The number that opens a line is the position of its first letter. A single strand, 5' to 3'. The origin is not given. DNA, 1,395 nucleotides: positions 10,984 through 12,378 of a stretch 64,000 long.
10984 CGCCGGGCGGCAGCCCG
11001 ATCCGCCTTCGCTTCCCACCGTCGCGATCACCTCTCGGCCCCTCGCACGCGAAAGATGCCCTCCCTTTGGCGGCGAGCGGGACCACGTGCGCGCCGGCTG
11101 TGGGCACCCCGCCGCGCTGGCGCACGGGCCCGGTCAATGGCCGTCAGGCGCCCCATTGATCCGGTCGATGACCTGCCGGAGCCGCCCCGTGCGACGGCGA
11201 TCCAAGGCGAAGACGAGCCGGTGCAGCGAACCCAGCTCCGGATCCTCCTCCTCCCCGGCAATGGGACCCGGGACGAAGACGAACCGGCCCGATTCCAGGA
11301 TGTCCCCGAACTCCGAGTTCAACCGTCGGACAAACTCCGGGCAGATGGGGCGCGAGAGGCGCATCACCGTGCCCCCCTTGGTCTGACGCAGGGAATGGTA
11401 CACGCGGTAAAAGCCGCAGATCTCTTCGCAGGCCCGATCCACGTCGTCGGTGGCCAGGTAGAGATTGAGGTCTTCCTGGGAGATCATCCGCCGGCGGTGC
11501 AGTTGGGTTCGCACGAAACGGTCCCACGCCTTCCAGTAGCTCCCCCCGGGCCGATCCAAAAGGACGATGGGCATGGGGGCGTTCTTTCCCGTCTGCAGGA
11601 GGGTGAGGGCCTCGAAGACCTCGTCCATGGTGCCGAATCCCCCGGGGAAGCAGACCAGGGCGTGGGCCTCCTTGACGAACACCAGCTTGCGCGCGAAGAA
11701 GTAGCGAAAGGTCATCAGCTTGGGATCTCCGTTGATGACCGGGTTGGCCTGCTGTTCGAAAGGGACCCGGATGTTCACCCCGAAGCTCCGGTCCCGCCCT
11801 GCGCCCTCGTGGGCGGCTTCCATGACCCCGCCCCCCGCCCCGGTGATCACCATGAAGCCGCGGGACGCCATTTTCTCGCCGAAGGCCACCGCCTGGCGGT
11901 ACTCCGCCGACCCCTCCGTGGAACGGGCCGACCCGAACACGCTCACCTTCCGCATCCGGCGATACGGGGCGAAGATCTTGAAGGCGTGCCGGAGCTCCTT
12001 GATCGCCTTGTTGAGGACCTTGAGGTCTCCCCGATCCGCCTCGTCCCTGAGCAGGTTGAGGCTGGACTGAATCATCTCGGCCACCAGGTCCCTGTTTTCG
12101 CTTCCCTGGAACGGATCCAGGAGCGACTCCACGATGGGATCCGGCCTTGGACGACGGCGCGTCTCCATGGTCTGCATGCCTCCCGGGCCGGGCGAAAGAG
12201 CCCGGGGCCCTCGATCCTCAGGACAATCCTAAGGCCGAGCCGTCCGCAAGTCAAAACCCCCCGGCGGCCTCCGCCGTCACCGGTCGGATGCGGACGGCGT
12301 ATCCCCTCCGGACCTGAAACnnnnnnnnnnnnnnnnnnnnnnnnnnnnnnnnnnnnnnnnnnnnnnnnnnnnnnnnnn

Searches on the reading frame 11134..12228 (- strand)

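Call 71: search_protein_families(library=pfam, proteins=[window:11134-12228:-], max_evalue=0.00001)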
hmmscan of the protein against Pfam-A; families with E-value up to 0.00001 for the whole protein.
window:11134-12228:- (364 aa): 2 families
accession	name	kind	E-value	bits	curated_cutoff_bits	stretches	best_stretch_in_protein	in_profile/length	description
PF03641.19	Lysine_decarbox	-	1.6e-26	93.5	27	1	136-269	5-130/131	Possible lysine decarboxylase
PF18306.6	LDcluster4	-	1.8e-14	54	26.3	1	93-209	2-115/151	SLOG cluster4 family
